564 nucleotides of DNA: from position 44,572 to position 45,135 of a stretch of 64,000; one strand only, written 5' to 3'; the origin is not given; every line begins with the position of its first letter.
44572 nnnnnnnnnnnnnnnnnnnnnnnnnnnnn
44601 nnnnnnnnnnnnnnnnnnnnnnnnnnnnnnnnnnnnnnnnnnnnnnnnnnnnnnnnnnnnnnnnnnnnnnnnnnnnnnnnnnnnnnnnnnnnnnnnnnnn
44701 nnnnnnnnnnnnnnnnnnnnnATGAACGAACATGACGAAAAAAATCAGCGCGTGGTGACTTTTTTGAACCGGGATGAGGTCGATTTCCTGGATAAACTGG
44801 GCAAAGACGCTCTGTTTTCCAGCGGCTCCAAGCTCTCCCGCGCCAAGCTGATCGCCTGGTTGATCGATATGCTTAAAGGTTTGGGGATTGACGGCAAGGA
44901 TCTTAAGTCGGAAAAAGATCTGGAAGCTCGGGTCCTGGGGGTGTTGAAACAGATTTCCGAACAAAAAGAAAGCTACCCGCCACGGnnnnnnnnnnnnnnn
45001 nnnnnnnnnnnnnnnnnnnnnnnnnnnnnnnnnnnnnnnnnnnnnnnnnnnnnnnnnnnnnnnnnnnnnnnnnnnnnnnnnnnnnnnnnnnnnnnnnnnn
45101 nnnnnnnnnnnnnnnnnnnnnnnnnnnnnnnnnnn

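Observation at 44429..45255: Regulatory intergenic region: tandem terminators directly abutting an RHH-like small ORF, plus three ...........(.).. repeats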

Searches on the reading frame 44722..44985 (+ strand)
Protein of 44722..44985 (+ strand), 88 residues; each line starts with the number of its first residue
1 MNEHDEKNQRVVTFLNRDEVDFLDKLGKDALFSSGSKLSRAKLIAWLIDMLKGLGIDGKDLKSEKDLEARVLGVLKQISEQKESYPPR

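Call 10: search_protein_families(library=pfam, proteins=[window:44722-44985:+], max_evalue=0.1)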
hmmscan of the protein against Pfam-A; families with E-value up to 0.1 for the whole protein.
window:44722-44985:+ (88 aa): 0 families

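Call 11: find_encoding_contigs(protein=window:44722-44985:+, flank=6000, max_places=8)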
Protein window:44722-44985:+ (88 aa): 13 contigs read that carry it; 7 places shown.
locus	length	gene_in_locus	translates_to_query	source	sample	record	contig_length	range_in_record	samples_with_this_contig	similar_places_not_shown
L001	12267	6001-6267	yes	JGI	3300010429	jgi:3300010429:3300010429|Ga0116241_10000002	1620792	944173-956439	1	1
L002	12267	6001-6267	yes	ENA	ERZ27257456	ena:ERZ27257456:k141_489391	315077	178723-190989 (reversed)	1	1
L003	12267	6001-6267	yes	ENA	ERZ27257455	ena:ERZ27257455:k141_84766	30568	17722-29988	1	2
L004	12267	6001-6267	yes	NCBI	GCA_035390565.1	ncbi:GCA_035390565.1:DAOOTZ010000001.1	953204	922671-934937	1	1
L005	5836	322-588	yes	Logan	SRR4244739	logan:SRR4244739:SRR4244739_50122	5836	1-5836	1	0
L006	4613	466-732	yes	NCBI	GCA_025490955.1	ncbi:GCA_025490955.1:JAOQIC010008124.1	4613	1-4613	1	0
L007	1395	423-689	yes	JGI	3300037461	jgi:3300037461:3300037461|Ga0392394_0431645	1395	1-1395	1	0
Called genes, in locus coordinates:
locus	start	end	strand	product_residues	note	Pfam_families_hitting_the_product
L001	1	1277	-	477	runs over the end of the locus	PF01425:Amidase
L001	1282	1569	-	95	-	PF02686:GatC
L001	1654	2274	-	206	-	PF07963:N_methyl, PF22434:PilW_C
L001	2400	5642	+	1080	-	-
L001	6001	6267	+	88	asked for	-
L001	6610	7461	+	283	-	-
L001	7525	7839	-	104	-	-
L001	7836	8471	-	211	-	-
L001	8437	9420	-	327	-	-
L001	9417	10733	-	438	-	-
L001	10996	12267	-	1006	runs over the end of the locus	-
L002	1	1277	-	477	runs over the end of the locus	PF01425:Amidase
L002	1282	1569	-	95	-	PF02686:GatC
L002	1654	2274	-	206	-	PF07963:N_methyl, PF22434:PilW_C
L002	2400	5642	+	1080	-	-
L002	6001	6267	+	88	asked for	-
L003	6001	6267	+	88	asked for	-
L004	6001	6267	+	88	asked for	-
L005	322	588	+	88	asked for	-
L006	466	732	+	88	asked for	-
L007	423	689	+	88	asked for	-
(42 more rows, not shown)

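Call 13: find_homologous_proteins(query=window:44722-44985:+, max_evalue=0.01)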
Query window:44722-44985:+ (88 aa): 524 proteins with E <= 0.01 among 526 candidates; the best 120 are listed.
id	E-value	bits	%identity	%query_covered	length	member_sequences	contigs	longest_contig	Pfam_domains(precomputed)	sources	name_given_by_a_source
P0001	3.1e-49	182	100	100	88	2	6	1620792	-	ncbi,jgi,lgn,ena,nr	ncbi:MAG TPA: hypothetical protein P5110_06575 [Candidatus Omnitrophota bacterium]|jgi:hypothetical 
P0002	6.8e-33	130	76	97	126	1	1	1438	-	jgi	jgi:hypothetical protein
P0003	1.1e-32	129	76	98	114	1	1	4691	-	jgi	jgi:hypothetical protein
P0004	3.5e-32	128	80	93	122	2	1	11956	-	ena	-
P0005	3.7e-32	128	76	98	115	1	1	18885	-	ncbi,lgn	ncbi:MAG: hypothetical protein ACM3OC_05710 [Deltaproteobacteria bacterium]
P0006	6.0e-32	127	75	94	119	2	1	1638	-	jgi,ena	jgi:hypothetical protein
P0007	1.6e-31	126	76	95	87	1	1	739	-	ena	-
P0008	1.9e-31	125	74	93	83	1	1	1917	-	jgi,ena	-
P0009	2.2e-31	125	77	93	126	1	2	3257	-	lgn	-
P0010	2.9e-31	125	77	90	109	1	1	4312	-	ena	-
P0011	3.3e-31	125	72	98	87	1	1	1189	-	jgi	jgi:hypothetical protein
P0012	3.7e-31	124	72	98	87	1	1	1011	-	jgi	jgi:hypothetical protein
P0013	5.5e-31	124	79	85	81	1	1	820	-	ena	-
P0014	6.9e-31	124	74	97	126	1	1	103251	-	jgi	jgi:hypothetical protein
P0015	7.2e-31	123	69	94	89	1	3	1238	-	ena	-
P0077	1.0e-28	117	74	84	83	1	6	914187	-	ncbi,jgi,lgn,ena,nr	ncbi:MAG TPA: hypothetical protein P5110_03995 [Candidatus Omnitrophota bacterium]|nr:hypothetical p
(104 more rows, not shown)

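Call 15: find_related_loci(query=A1, collection=genome_contigs, flank=2500)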
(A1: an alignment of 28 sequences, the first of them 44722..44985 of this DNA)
Query A1 (88 aa) in genome_contigs; peptide patterns used: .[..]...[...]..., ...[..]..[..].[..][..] (x = any residue, [..] = any of these).
172 stretches matched a pattern; 151 encode a relative of the query (tblastn E <= 1e-3); the best 80 are kept; 80 distinct loci.
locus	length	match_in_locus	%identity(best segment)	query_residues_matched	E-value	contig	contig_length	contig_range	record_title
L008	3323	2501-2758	76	1-86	5e-38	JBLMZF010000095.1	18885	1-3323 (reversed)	MAG: Deltaproteobacteria bacterium isolate MAG210 PRJNA951521_bin66_renamed_94, whole genome shotgun sequence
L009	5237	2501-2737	77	7-85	6e-37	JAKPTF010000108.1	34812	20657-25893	MAG: Candidatus Omnitrophota bacterium isolate JPNA_metabat.7 k141_1182701, whole genome shotgun sequence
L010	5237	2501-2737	74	7-88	2e-35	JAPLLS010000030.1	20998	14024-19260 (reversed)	MAG: Candidatus Omnitrophota bacterium isolate LacPavin_0920_SED3_MAG_47_10 LacPavin_0920_SED3_scaffold_2522451, whole g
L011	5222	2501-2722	80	5-78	3e-35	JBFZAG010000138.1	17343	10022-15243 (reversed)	MAG: Candidatus Omnitrophota bacterium isolate PPR_0461 k121_3300046, whole genome shotgun sequence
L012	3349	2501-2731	71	6-82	6e-34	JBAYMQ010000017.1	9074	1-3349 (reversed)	MAG: Candidatus Omnitrophota bacterium isolate SO_2016_LW1_43 scaffold10068_LW64-88_2016, whole genome shotgun sequence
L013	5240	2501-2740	64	6-88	1e-32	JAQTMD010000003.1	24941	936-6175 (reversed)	MAG: Candidatus Omnitrophota bacterium isolate STA_32 NODE_3745_length_24941_cov_2.956960_Sandtown_A, whole genome shotg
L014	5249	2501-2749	68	2-88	2e-32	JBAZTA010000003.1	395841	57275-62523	MAG: Candidatus Omnitrophota bacterium isolate SO_2017_GW1_19 NODE_172_length_395841_cov_2.076381_OW334_2017, whole geno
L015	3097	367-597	68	1-77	1e-32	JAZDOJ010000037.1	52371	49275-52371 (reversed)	MAG: Candidatus Omnitrophota bacterium isolate MEGAHIT-group-0.767 k141_15233727, whole genome shotgun sequence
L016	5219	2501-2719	74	5-77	4e-32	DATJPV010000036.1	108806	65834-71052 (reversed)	MAG TPA_asm: Patescibacteria group bacterium isolate SMAG_U14922 k141_4815927, whole genome shotgun sequence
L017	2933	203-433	74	1-75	3e-32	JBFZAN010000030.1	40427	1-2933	MAG: Candidatus Omnitrophota bacterium isolate PPR_0468 PPR_0468.fa_k121_831352, whole genome shotgun sequence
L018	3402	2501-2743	69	4-88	7e-32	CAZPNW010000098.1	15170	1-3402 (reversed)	MAG TPA_asm: uncultured Planctomycetales bacterium isolate binchicken_co216_53 genome assembly, contig: k141_4056943, wh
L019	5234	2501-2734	69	8-87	2e-31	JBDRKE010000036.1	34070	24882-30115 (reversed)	MAG: Candidatus Omnitrophota bacterium isolate MEGAHIT-group-1.695 k141_373079, whole genome shotgun sequence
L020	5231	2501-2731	70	1-76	5e-31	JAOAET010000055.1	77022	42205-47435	MAG: Candidatus Omnitrophota bacterium isolate SKW267 k141_1178559, whole genome shotgun sequence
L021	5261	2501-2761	62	1-87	3e-30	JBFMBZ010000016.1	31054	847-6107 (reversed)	MAG: Candidatus Omnitrophota bacterium isolate MAG177 MAG177_16, whole genome shotgun sequence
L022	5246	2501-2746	58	4-87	1e-29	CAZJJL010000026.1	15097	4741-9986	MAG TPA_asm: uncultured Planctomycetales bacterium isolate SRP278252_co1_68 genome assembly, contig: NODE_6858_length_15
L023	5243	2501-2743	63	5-87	1e-29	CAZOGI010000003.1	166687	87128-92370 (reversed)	MAG TPA_asm: uncultured Planctomycetales bacterium isolate binchicken_co115_127 genome assembly, contig: NODE_132_length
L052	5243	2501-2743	51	2-82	3e-25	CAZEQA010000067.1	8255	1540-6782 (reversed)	MAG TPA_asm: uncultured Planctomycetia bacterium isolate binchicken_co34_26 genome assembly, contig: NODE_15423_length_8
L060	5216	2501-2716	54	1-72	7e-22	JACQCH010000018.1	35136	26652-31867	MAG: Candidatus Omnitrophota bacterium isolate NC_groundwater_963_Pr1_S-0.2um_59_43 Montesol18-Sp2_coassembly_scaffold_3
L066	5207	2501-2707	58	3-71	4e-21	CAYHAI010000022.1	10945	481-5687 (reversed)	MAG TPA_asm: uncultured Planctomycetales bacterium isolate ERP119294_co2_437 genome assembly, contig: k141_2347844, whol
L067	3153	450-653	50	5-72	6e-21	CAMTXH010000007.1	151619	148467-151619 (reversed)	MAG: uncultured Omnitrophica bacterium isolate G01_MAG_00006 genome assembly, contig: G01_MAG_00006_000000000005, whole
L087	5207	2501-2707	46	9-77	1e-18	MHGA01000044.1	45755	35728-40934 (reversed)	MAG: Omnitrophica WOR_2 bacterium GWA2_63_20 gwa2_scaffold_940, whole genome shotgun sequence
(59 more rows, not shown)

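Call 30: search_solved_structures(query=A1, max_evalue=10, show_alignments=2)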
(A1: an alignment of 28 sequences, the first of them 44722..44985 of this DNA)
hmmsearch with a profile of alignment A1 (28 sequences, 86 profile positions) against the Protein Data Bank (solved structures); distinct sequences matched with E-value up to 10: 2.
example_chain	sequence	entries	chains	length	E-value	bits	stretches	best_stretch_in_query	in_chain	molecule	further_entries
3cxj_A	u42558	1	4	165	0.024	17.8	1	15-51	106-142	Uncharacterized protein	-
1v2y_A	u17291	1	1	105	0.82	12.8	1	6-35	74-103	3300001G02Rik protein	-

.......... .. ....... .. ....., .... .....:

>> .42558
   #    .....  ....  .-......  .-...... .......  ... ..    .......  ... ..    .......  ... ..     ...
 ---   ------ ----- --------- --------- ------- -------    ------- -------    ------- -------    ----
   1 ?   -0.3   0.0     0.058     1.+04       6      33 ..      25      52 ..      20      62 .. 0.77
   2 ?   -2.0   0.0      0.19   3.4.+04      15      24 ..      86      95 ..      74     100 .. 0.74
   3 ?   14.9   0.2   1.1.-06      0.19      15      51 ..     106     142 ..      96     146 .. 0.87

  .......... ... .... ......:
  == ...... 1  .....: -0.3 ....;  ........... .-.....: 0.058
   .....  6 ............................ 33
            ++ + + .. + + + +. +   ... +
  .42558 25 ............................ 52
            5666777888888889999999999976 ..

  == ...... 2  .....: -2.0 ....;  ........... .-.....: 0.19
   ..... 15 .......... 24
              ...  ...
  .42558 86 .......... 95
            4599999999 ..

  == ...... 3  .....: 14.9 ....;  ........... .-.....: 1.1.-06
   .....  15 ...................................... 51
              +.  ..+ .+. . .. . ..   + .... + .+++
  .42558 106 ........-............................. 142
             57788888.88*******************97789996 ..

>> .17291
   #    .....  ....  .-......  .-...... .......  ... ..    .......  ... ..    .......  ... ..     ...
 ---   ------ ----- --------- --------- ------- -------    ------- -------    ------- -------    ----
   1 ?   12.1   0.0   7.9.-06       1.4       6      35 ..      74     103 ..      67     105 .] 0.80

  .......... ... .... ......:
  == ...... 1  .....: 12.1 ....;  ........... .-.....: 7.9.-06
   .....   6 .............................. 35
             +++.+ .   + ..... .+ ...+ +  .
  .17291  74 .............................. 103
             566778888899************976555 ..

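Call 32: predict_structure(alignment_id=A1)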
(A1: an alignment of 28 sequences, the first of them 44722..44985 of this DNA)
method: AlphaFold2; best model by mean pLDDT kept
length: 88 residues; sequences in the alignment: 28
mean_pLDDT: 62.3   pTM: 0.29
mean pLDDT of the five models: 62.3, 61.0, 57.6, 53.9, 51.1
residues with pLDDT >= 90: 0; 70-90: 25; 50-70: 48; < 50: 15
segments of 3 or more residues with pLDDT < 50: 1-9
pLDDT, mean of each block of 10 residues (from residue 1): 44 63 67 54 73 68 69 69 52
secondary structure, 60 per line:
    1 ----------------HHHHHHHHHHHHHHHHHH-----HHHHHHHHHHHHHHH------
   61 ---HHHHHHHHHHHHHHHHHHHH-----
elements in order: H17-34 H40-54 H64-83

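Call 33: search_protein_families(library=pfam, proteins=[L010:2819-3115:+, L014:2814-3143:+, L023:2775-3071:+, L060:2781-3116:+, L052:2756-4177:+, L087:2727-4175:+, L067:754-1086:+, L066:2791-3111:+], max_evalue=0.01)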
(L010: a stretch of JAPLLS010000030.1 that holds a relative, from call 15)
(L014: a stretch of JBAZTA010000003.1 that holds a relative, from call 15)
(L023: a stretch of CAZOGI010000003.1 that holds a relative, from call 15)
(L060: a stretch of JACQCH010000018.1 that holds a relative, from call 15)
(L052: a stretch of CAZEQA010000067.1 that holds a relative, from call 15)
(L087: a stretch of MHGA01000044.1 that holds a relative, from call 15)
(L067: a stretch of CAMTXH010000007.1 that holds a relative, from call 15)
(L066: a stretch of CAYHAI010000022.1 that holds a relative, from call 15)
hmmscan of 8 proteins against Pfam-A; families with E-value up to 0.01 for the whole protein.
L010:2819-3115:+ (99 aa): 0 families

L014:2814-3143:+ (110 aa): 0 families

L023:2775-3071:+ (99 aa): 0 families

L060:2781-3116:+ (112 aa): 0 families

L052:2756-4177:+ (474 aa): 5 families
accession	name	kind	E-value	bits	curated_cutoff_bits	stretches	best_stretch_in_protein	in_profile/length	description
PF00990.26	GGDEF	-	4e-29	101.9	23.8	1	312-470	3-161/161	Diguanylate cyclase, GGDEF domain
PF13185.12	GAF_2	-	5.4e-14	53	28.6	1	161-298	3-136/136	GAF domain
PF01590.32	GAF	-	2.6e-12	47.9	22.4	1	161-297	1-133/133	GAF domain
PF00672.30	HAMP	-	3.5e-07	30.9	25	1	69-120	2-53/53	HAMP domain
PF13492.12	GAF_3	-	5.6e-06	27.2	27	1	162-299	2-129/129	GAF domain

L087:2727-4175:+ (483 aa): 4 families
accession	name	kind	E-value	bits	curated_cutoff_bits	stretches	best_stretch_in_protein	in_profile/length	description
PF00990.26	GGDEF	-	3.5e-21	76.1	23.8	1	324-470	2-151/161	Diguanylate cyclase, GGDEF domain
PF00672.30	HAMP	-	8.7e-09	36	25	1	95-143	6-52/53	HAMP domain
PF13492.12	GAF_3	-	0.00027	21.8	27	1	260-312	78-129/129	GAF domain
PF01590.32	GAF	-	0.0084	17.1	22.4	0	236-310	59-133/133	GAF domain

L067:754-1086:+ (111 aa): 0 families

L066:2791-3111:+ (107 aa): 1 family
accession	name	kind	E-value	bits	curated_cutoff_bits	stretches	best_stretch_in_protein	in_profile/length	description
PF07238.19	PilZ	-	2e-09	38.2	22.5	1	2-101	1-96/102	PilZ domain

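Call 34: search_protein_families(library=pfam, alignment_id=A1, max_evalue=10)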
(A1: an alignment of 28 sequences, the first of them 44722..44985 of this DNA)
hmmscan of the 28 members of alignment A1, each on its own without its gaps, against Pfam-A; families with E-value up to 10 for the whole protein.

A. member 1, window:44722-44985:+ (88 aa): 1 family
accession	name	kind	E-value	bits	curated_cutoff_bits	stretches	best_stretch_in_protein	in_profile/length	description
PF05452.16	Clavanin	-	0.16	12.7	21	1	47-78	6-37/80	Clavanin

B. families by the number of members that match (of 28 scanned): 6 families
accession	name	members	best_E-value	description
PF17480.7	AlphaC_N2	1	0.031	AlphaC N-terminal domain 2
PF11944.13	DUF3461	1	0.07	Protein of unknown function (DUF3461)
PF21757.2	DUF6870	1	0.11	Family of unknown function (DUF6870)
PF23267.1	ENOX1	1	0.13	ENOX1-like domain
PF05452.16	Clavanin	1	0.16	Clavanin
PF07830.18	PP2C_C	1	0.16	Protein serine/threonine phosphatase 2C, C-terminal domain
